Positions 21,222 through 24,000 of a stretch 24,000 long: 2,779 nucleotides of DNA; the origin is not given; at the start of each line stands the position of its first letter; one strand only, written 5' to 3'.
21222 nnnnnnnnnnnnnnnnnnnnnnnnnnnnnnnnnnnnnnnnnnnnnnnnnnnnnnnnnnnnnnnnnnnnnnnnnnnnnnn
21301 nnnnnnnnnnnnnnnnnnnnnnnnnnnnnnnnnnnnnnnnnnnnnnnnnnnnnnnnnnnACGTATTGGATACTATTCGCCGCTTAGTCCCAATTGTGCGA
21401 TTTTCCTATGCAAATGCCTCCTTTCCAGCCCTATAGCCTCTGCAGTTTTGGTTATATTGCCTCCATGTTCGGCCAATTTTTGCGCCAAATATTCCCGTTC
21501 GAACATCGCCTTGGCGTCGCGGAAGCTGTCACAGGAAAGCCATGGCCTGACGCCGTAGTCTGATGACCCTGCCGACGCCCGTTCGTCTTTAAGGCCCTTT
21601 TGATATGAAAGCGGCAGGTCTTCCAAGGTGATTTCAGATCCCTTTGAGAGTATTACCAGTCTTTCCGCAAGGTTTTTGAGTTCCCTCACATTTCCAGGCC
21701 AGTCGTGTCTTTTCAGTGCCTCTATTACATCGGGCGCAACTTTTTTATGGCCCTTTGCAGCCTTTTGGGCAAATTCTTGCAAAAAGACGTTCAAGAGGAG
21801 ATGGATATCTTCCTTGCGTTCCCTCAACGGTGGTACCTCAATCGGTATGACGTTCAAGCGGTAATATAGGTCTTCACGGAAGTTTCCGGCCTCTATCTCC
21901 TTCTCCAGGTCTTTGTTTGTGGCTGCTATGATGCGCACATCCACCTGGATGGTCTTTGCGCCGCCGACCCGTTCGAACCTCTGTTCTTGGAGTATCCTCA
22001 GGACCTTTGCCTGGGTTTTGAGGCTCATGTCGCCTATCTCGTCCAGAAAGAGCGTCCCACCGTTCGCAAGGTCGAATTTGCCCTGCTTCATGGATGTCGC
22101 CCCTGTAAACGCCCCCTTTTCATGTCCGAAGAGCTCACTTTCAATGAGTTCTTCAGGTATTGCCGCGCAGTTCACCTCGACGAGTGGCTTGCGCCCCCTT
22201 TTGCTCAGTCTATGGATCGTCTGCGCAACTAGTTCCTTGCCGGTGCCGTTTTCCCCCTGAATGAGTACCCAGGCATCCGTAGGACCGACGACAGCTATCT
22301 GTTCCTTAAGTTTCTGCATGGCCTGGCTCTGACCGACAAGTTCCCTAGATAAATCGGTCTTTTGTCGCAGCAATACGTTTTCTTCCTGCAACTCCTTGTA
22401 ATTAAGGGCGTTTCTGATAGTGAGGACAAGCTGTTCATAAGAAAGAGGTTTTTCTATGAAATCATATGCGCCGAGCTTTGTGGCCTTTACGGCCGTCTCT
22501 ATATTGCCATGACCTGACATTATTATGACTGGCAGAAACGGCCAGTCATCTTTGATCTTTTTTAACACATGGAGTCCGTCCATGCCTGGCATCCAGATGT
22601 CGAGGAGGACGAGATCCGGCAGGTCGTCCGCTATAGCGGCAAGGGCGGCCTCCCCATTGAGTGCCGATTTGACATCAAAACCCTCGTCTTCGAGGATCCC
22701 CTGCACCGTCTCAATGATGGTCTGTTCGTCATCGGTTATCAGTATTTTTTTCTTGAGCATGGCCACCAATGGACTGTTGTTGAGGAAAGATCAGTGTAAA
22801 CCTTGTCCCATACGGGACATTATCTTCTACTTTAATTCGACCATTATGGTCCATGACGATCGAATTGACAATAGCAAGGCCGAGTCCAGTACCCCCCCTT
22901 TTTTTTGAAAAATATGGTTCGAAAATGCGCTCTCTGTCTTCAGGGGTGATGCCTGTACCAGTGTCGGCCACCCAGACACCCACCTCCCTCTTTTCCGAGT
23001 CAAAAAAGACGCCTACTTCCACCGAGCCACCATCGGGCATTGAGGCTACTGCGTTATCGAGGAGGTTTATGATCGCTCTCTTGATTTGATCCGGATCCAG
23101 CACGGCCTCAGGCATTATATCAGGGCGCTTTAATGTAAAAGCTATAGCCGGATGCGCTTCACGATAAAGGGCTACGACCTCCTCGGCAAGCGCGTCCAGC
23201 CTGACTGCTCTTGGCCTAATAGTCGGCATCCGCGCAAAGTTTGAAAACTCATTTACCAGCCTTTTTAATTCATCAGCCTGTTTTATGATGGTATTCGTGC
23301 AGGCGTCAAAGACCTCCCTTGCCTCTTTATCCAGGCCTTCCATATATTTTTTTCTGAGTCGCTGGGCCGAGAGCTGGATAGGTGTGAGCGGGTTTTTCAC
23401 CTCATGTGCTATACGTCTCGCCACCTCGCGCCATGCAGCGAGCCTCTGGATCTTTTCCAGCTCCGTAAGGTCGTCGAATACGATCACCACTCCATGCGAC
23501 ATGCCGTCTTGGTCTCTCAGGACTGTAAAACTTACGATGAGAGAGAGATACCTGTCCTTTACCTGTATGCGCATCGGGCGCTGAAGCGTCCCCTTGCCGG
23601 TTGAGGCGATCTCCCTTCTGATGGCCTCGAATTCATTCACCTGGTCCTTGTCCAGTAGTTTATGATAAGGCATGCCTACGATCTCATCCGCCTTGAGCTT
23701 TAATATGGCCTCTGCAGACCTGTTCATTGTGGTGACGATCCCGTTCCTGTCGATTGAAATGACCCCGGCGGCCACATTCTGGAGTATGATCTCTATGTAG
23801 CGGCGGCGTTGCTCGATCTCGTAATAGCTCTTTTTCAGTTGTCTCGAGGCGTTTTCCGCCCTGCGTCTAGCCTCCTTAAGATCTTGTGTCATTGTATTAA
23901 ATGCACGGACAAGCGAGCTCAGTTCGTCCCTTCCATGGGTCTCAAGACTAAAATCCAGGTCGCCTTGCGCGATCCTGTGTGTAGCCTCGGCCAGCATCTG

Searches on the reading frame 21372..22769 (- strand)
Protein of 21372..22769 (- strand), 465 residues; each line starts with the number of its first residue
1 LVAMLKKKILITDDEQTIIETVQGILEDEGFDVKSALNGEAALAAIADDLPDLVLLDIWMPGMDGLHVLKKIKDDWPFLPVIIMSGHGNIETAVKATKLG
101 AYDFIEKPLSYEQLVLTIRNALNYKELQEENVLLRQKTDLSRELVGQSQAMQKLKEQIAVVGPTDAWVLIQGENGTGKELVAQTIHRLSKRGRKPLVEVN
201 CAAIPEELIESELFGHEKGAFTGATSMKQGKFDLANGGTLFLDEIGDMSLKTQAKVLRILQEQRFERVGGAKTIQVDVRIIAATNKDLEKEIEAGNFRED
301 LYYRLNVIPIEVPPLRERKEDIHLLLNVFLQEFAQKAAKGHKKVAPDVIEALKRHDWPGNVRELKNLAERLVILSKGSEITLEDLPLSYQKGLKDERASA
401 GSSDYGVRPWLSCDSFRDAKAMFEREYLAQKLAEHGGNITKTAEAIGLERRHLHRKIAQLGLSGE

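Call 51: search_protein_families(library=pfam, proteins=[window:21372-22769:-], max_evalue=0.0001)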
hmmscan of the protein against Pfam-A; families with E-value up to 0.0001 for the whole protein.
window:21372-22769:- (465 aa): 7 families
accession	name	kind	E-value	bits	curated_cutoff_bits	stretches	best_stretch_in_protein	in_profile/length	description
PF00158.32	Sigma54_activat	-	2.1e-75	252.5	20.2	1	144-311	1-168/168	Sigma-54 interaction domain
PF00072.30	Response_reg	-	5.1e-31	107.6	30.2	1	9-118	1-110/111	Response regulator receiver domain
PF25601.1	AAA_lid_14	-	2.8e-27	94.8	27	1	316-398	1-83/87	AAA+ ATPase lid domain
PF14532.12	Sigma54_activ_2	-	3.5e-24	86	25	1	145-315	1-138/138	Sigma-54 interaction domain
PF02954.25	HTH_8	-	1e-09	38.4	22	1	422-459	4-41/42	Bacterial regulatory protein, Fis family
PF07728.20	AAA_5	-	1.8e-09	38.2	22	1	168-286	2-123/139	AAA domain (dynein-related subfamily)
PF01078.27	Mg_chelatase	-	1.5e-05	25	20.3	0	143-285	4-157/207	Magnesium chelatase, subunit ChlI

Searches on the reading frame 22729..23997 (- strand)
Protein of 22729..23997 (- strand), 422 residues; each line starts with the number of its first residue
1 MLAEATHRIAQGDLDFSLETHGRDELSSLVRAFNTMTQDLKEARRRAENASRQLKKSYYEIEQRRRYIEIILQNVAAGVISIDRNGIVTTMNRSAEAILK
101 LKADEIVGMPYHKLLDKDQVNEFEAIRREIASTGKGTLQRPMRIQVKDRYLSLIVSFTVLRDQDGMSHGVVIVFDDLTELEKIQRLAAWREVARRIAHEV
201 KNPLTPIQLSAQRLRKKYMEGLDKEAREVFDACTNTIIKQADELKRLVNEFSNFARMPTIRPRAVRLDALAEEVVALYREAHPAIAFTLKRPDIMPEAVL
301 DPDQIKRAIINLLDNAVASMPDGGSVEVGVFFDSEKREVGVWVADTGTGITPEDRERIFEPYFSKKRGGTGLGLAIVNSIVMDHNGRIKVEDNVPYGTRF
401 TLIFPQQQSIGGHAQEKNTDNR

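Call 51: search_protein_families(library=pfam, proteins=[window:22729-23997:-], max_evalue=0.0001)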
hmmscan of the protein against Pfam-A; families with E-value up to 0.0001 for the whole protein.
window:22729-23997:- (422 aa): 7 families
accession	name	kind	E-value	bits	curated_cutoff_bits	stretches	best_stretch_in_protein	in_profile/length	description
PF02518.31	HATPase_c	-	4e-25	88.8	26.4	1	301-407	2-110/111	Histidine kinase-, DNA gyrase B-, and HSP90-like ATPase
PF00512.31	HisKA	-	4.7e-12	46.2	26.9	1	189-257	2-63/66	His Kinase A (phospho-acceptor) domain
PF00989.32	PAS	-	1.2e-11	45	22.6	1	71-176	6-112/113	PAS fold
PF00672.30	HAMP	-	1.8e-11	44.6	25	1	2-41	13-52/53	HAMP domain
PF08448.16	PAS_4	-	4.5e-09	37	23.1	1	74-181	3-109/110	PAS fold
PF13426.13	PAS_9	-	4.1e-08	33.9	27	1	78-179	3-103/103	PAS domain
PF13596.12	PAS_10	-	3.8e-05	24.7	22.1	1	69-178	2-106/106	PAS domain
